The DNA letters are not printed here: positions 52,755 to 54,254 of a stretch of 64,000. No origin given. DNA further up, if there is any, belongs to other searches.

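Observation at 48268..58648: Candidate undescribed head-group pathway: aminocyclitol-like phosphodiester module joined to HpnJ/K/L hopanoid-tailoring homologues, with no HpnI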

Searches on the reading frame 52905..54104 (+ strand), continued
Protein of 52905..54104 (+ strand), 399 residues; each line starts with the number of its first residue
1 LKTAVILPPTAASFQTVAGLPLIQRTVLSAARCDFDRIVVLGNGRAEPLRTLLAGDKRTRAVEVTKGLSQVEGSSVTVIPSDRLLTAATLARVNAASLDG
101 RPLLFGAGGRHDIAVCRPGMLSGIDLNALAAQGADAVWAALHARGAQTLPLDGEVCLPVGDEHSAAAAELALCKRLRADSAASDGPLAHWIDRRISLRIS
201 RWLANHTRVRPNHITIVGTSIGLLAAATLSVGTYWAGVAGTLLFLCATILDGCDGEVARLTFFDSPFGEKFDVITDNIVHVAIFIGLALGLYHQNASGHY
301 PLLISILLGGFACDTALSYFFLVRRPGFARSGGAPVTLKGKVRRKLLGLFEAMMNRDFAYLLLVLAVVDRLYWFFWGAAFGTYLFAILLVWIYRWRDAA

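Call 40: search_protein_families(library=ncbifam, proteins=[L076:7982-10729:+, L076:11749-14496:+, L015:13279-16107:+, L050:1490-4258:+, L050:833-1489:+, L050:4894-5571:+, L050:9806-11320:+, L050:11360-12433:+, L015:12445-13272:+, L016:12250-13467:-], max_evalue=0.000001)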
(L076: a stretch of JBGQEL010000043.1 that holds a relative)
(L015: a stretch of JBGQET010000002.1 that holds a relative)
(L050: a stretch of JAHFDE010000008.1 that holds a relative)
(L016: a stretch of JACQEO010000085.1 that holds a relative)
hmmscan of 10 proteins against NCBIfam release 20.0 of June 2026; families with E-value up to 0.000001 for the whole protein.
L076:7982-10729:+ (915 aa): 26 families (the best 25 are shown)
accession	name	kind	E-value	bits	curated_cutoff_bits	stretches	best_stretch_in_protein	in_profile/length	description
TIGR03471.1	HpnJ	equivalog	3.1e-229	761.6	577.6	1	42-508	2-471/472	hopanoid biosynthesis associated radical SAM protein HpnJ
NF050148.1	rSAM_ApyD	equivalog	1.8e-31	109.3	750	1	118-429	84-396/645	RiPP biosynthesis radical SAM protein ApyD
NF038361.1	rSAM_Sden_1168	equivalog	2.3e-29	102.4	575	1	126-466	159-512/560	Sden_1168 family B12-binding radical SAM P-methyltransferase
TIGR04014.1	B12_SAM_MJ_0865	equivalog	1.3e-24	86.8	360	1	237-425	161-357/434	methyl-coenzyme M reductase glutamine C-methyltransferase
TIGR04479.1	bcpD_PhpK_rSAM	subfamily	1.3e-23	83.2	600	1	233-412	238-417/504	PhpK family radical SAM P-methyltransferase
TIGR02026.1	BchE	equivalog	4.6e-23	81.8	481.35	1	67-475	15-431/497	magnesium-protoporphyrin IX monomethyl ester anaerobic oxidative cyclase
TIGR03975.1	rSAM_ocin_1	subfamily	3.3e-21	75.4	281.85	1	127-401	147-427/606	RiPP maturation radical SAM C-methyltransferase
NF033070.1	rSAM_AprD4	equivalog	1.6e-20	73.4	500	1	237-435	197-399/456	AprD4 family radical SAM diol-dehydratase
TIGR04072.2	rSAM_ladder_B12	equivalog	5.9e-20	71.3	360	1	237-435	181-381/443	lipid biosynthesis B12-binding/radical SAM protein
NF041135.1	IPPtranDIPPsyn_Thcocales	equivalog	1.3e-17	63.9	580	1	685-847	196-354/419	bifunctional L-myo-inositol-1-phosphate cytidylyltransferase/CDP-L-myo-inositol myo-inositolphosphotransferase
NF033712.0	B12_rSAM_KedN5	subfamily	3.5e-16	58.6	700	1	126-394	80-360/624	KedN5 family methylcobalamin-dependent radical SAM C-methyltransferase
TIGR04367.1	HpnR_B12_rSAM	equivalog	1.4e-15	56.9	650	1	126-425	79-372/490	hopanoid C-3 methylase HpnR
TIGR04013.1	B12_SAM_MJ_1487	hypoth_equivalog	4.9e-14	52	251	1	338-426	267-357/382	TIGR04013 family B12-binding domain/radical SAM domain-containing protein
NF040950.1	archin_ph_syn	equivalog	9.5e-13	48.4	180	1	728-819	14-103/191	archaetidylinositol phosphate synthase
TIGR00089.1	TIGR00089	subfamily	2.3e-10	39.8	251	0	345-423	257-337/429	MiaB/RimO family radical SAM methylthiotransferase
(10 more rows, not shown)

L076:11749-14496:+ (915 aa): 5 families
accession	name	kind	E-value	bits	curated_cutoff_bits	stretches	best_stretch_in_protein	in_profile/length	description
TIGR03480.1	HpnN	hypoth_equivalog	3.4e-159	531.5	751.85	1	10-892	2-856/862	hopanoid biosynthesis associated RND transporter like protein HpnN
NF052374.1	HopndTporHpnN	equivalog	3.9e-99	332.9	1100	1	9-892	4-854/858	hopanoid transporter HpnN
NF045600.2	BstA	equivalog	1.1e-82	278.4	1400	1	15-890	10-892/903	sterol transporter cytoplasmic membrane protein BstA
TIGR00921.1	2A067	subfamily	2.3e-52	178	351.9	2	270-446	557-733/733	hydrophobe/amphiphile efflux-3 (HAE3) family transporter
TIGR00833.1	actII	subfamily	4.5e-37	127.8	874.7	2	271-519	151-400/910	MMPL family RND transporter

L015:13279-16107:+ (942 aa): 5 families
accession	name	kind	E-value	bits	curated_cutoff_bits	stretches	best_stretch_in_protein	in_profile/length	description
TIGR03480.1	HpnN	hypoth_equivalog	1.5e-166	555.8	751.85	1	20-896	5-859/862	hopanoid biosynthesis associated RND transporter like protein HpnN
NF052374.1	HopndTporHpnN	equivalog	1.4e-104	350.9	1100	1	20-894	8-855/858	hopanoid transporter HpnN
NF045600.2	BstA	equivalog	5e-85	286.1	1400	1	33-891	19-892/903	sterol transporter cytoplasmic membrane protein BstA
TIGR00921.1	2A067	subfamily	4e-53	180.6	351.9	2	219-452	502-733/733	hydrophobe/amphiphile efflux-3 (HAE3) family transporter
TIGR00833.1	actII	subfamily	4.8e-38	131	874.7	1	235-519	111-400/910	MMPL family RND transporter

L050:1490-4258:+ (922 aa): 5 families
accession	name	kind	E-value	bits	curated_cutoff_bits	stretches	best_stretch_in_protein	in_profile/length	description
TIGR03480.1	HpnN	hypoth_equivalog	3.9e-172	574.3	751.85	1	13-889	3-856/862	hopanoid biosynthesis associated RND transporter like protein HpnN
NF052374.1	HopndTporHpnN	equivalog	2.1e-105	353.6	1100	1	18-889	11-854/858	hopanoid transporter HpnN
NF045600.2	BstA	equivalog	4.7e-82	276.3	1400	1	11-889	4-894/903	sterol transporter cytoplasmic membrane protein BstA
TIGR00921.1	2A067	subfamily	6.9e-52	176.5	351.9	2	264-450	546-733/733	hydrophobe/amphiphile efflux-3 (HAE3) family transporter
TIGR00833.1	actII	subfamily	2.9e-41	141.7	874.7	2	231-544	110-429/910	MMPL family RND transporter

L050:833-1489:+ (218 aa): 2 families
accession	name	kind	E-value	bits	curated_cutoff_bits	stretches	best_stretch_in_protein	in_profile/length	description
TIGR03481.1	HpnM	hypoth_equivalog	1.2e-22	80.2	160.1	1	10-200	4-196/200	hopanoid biosynthesis associated membrane protein HpnM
NF011697.0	PRK15117.1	equivalog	1.3e-10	41.4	195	1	33-198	31-200/211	phospholipid-binding protein MlaC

L050:4894-5571:+ (225 aa): 0 families

L050:9806-11320:+ (504 aa): 12 families
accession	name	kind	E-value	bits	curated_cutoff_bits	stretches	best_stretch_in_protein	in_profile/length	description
NF041135.1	IPPtranDIPPsyn_Thcocales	equivalog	4.8e-72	243.2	580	1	39-385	2-328/419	bifunctional L-myo-inositol-1-phosphate cytidylyltransferase/CDP-L-myo-inositol myo-inositolphosphotransferase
TIGR03992.1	Arch_glmU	subfamily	8e-23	81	292.1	1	39-281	2-238/393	bifunctional sugar-1-phosphate nucleotidylyltransferase/acetyltransferase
NF041313.1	UDPGP_AglF_Halo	equivalog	8.7e-21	74.4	400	1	39-269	2-233/234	UTP--glucose-1-phosphate uridylyltransferase AglF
NF045761.1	NAMPUrTaseMurU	equivalog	2.6e-15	56.9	250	1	39-268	2-225/226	N-acetylmuramate alpha-1-phosphate uridylyltransferase MurU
NF040950.1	archin_ph_syn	equivalog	1.2e-14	54.6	180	1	289-399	11-120/191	archaetidylinositol phosphate synthase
TIGR01208.1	rmlA_long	equivalog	2.5e-13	49.7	320.25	1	39-278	1-242/353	glucose-1-phosphate thymidylyltransferase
TIGR02623.1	G1P_cyt_trans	equivalog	2.9e-10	40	300.25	1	39-102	2-64/255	glucose-1-phosphate cytidylyltransferase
NF045665.1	NTPtran_DVU1551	equivalog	3.1e-10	39.6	315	1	39-130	2-83/359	DVU_1551 family NTP transferase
NF045883.1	PIPSynth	equivalog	1.4e-09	37.9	170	1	294-390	14-109/197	phosphatidylinositol phosphate synthase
NF041173.1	Sug_nt_acttase_Thmprot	equivalog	5e-09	35.6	600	1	39-260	2-217/405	bifunctional sugar-1-phosphate nucleotidylyltransferase/acetyltransferase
NF010940.0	PRK14360.1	equivalog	2.8e-07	29.4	602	1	41-106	5-66/452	bifunctional UDP-N-acetylglucosamine diphosphorylase/glucosamine-1-phosphate N-acetyltransferase GlmU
TIGR01173.1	glmU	equivalog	4.4e-07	29.1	366.85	1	39-162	2-120/452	bifunctional UDP-N-acetylglucosamine diphosphorylase/glucosamine-1-phosphate N-acetyltransferase GlmU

L050:11360-12433:+ (357 aa): 32 families (the best 25 are shown)
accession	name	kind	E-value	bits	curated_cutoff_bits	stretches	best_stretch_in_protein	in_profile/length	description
TIGR03961.1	rSAM_PTO1314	hypoth_equivalog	2.1e-25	89.7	306.05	1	72-285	30-237/332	PTO1314 family radical SAM protein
TIGR02666.1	moaA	equivalog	6.1e-20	71.5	284.05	1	67-240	12-198/336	GTP 3',8-cyclase MoaA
TIGR04545.1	rSAM_ahbD_hemeb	equivalog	2.8e-18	66.5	500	1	69-228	4-168/339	heme b synthase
TIGR02668.1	moaA_archaeal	equivalog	7.3e-18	64.6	325.25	1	67-310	12-265/303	GTP 3',8-cyclase MoaA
NF001199.0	PRK00164.2-1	equivalog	2.9e-17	62.8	231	1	67-261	14-216/308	GTP 3',8-cyclase MoaA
TIGR02109.1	PQQ_syn_pqqE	equivalog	1.2e-16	60.7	381.35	1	66-310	8-257/358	pyrroloquinoline quinone biosynthesis protein PqqE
TIGR04053.2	TIGR04053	equivalog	7.4e-16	58.4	395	1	69-235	12-185/366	TIGR04053 family radical SAM/SPASM domain-containing protein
NF045646.2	rSAM_Se_TrsS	equivalog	6.7e-15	54.6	490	1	69-224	90-253/441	radical SAM (seleno)protein TrsS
TIGR04347.1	pseudo_SAM_Halo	equivalog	1.2e-14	54.4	525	1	70-228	43-205/390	TIGR04347 family pseudo-SAM/SPASM protein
TIGR04133.1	rSAM_w_lipo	hypoth_equivalog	8.4e-14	51.3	425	1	41-313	3-282/350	TIGR04133 family radical SAM/SPASM protein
TIGR04051.1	rSAM_NirJ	equivalog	1.3e-13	50.7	515.45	1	72-236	16-177/354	heme d1 biosynthesis radical SAM protein NirJ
TIGR03470.1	HpnH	equivalog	1.7e-13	50.2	225.05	1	65-279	28-244/318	adenosyl-hopene transferase HpnH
TIGR04303.1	GeoRSP_rSAM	equivalog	1.9e-13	50.7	400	1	67-227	7-169/325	GeoRSP system radical SAM/SPASM protein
NF045702.1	rSAM_GDGT_ether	equivalog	5.3e-13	48.4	450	1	63-179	84-210/486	tetraether lipid synthase Tes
TIGR04250.1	SCM_rSAM_ScmE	equivalog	6.2e-13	48.4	400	1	68-222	6-165/358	SynChlorMet cassette radical SAM/SPASM protein ScmE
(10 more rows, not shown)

L015:12445-13272:+ (275 aa): 1 family
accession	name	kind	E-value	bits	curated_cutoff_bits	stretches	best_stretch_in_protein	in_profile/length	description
NF011672.1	PRK15091.1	equivalog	2.4e-35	122.1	375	1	57-254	26-224/252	phospholipid-binding lipoprotein MlaA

L016:12250-13467:- (405 aa): 3 families
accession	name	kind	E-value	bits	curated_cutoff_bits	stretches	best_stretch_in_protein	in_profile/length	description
TIGR03472.1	HpnI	equivalog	1.1e-98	330.5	310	1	8-383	5-372/373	bacteriohopanetetrol glucosamine biosynthesis glycosyltransferase HpnI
TIGR04242.1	nodulat_NodC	equivalog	2.1e-11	43.4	550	0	25-167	26-165/395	chitooligosaccharide synthase NodC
TIGR03469.1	HpnB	hypoth_equivalog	1.1e-09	37.8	379.25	1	42-250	39-254/386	hopene-associated glycosyltransferase HpnB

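Call 60: find_homologous_proteins(query=L076:7982-10726:+, max_evalue=1e-20)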
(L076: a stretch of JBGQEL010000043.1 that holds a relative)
Query L076:7982-10726:+ (915 aa): 518 proteins with E <= 1e-20 among 8000 candidates; the best 120 are listed.
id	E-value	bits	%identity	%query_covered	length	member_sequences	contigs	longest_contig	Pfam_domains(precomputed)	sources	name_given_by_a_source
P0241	0.0e+0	2004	100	97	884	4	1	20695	PF04055.28,PF01066.27,PF02310.25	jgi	jgi:hopanoid biosynthesis associated radical SAM protein HpnJ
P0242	0.0e+0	1475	74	97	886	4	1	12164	PF04055.28,PF01066.27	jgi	jgi:hopanoid biosynthesis associated radical SAM protein HpnJ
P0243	0.0e+0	1473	74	96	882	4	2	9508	PF04055.28,PF01066.27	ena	-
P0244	0.0e+0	1466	74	96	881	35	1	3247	PF04055.28,PF01066.27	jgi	-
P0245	0.0e+0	1465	74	96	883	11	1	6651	PF04055.28,PF01066.27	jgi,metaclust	metaclust:\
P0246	0.0e+0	1450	72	96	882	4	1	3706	PF04055.28,PF01066.27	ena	-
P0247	0.0e+0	1446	73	96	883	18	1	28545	PF04055.28,PF01066.27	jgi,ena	-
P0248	0.0e+0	1439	72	96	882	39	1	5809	PF04055.28,PF01066.27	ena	-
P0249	0.0e+0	1431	72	95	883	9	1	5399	PF04055.28,PF01066.27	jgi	-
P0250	0.0e+0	1430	72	96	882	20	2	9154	PF04055.28,PF01066.27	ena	-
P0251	0.0e+0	1423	72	96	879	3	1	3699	PF04055.28,PF01066.27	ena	-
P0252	0.0e+0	1398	71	96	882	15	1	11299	PF04055.28,PF01066.27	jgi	-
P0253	0.0e+0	1389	71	96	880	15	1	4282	PF04055.28,PF01066.27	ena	-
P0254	0.0e+0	1382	71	95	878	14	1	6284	PF04055.28,PF01066.27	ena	-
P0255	0.0e+0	1382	70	96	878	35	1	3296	PF04055.28,PF01066.27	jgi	-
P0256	0.0e+0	1382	70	96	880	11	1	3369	PF04055.28,PF01066.27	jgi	-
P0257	0.0e+0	1381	70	96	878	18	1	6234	PF04055.28,PF01066.27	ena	-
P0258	0.0e+0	1361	70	96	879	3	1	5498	PF04055.28,PF01066.27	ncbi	-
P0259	0.0e+0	1357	69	96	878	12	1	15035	PF04055.28,PF01066.27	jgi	-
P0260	0.0e+0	1354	70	96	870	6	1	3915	PF04055.28,PF01066.27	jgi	jgi:hopanoid biosynthesis associated radical SAM protein HpnJ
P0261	0.0e+0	1342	69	96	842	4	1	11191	PF04055.28,PF01066.27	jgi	jgi:phosphatidylglycerophosphate synthase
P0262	0.0e+0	1328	68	96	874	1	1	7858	PF04055.28,PF01066.27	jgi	-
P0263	0.0e+0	1322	68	96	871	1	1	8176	PF04055.28,PF01066.27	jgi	jgi:hopanoid biosynthesis associated radical SAM protein HpnJ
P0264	0.0e+0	1318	68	96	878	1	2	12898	PF04055.28,PF01066.27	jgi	jgi:hopanoid biosynthesis associated radical SAM protein HpnJ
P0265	0.0e+0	1313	68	95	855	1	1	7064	PF04055.28,PF01066.27,PF02310.25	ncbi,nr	ncbi:MAG: hopanoid biosynthesis associated radical SAM protein HpnJ [Candidatus Rokubacteria bacteri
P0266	0.0e+0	1303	67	95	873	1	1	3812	PF04055.28,PF01066.27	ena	-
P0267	0.0e+0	1297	68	96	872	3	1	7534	PF04055.28,PF01066.27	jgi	-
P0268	0.0e+0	1291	66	96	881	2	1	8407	PF04055.28,PF01066.27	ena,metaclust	metaclust:\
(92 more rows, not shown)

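Call 73: predict_structure(alignment_id=A3)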
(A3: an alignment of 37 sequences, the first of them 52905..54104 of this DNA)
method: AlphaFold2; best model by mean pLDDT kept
length: 399 residues; sequences in the alignment: 37
mean_pLDDT: 82.9   pTM: 0.75
mean pLDDT of the five models: 82.9, 81.8, 81.1, 78.0, 76.6
residues with pLDDT >= 90: 131; 70-90: 211; 50-70: 45; < 50: 12
segments of 3 or more residues with pLDDT < 50: 323-332
pLDDT, mean of each block of 10 residues (from residue 1): 91 90 94 91 86 87 82 89 92 88 87 90 76 81 91 87 91 85 68 84 87 91 95 93 91 87 82 84 89 83 79 70 48 57 68 68 90 83 76 59
secondary structure, 60 per line:
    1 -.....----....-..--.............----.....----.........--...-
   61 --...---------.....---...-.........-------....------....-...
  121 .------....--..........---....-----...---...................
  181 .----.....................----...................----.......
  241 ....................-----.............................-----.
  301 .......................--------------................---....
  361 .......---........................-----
elements in order: E2-6 H11-14 H22-32 E37-41 H46-54 E63-65 E75-79 E83-85 H87-95 E103-106 E113-116 H118-121 H128-131 H134-143 E147-150 E156-158 H162-181 H186-206 H211-229 H234-260 H266-294 H300-323 H338-353 H357-367 H371-394

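Call 97: find_related_loci(query=L050:9806-11317:+, collection=metagenome_contigs, flank=10000)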
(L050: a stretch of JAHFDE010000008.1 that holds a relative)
Query L050:9806-11317:+ (504 aa) in metagenome_contigs; peptide patterns used: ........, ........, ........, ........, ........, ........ (x = any residue, [..] = any of these).
600 stretches matched a pattern (row limit reached: there are more); 550 encode a relative of the query (tblastn E <= 1e-3); the best 80 are kept; 80 distinct loci.
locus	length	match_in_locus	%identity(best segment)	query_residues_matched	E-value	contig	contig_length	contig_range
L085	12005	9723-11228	86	3-504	0e+0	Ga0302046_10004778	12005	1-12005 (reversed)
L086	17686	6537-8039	73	3-503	0e+0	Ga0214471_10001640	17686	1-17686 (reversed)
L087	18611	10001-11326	44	40-485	4e-109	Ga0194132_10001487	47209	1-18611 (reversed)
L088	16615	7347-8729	40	38-500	9e-98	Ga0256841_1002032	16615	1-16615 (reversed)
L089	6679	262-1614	39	35-487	2e-97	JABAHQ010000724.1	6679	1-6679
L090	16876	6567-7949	38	31-495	4e-97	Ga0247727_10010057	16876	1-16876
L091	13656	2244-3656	39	8-485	1e-95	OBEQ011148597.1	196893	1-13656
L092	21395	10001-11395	39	31-497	3e-95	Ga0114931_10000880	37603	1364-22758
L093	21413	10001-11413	39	8-485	3e-95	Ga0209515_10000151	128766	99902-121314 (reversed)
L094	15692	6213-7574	40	26-485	5e-95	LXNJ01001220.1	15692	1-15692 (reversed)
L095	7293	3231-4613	39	31-488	9e-95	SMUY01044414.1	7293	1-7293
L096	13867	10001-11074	45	31-389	2e-93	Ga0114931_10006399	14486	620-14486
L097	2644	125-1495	39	39-497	1e-95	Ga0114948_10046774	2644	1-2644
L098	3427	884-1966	43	39-401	4e-93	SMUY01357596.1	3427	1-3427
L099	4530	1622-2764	43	39-428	4e-91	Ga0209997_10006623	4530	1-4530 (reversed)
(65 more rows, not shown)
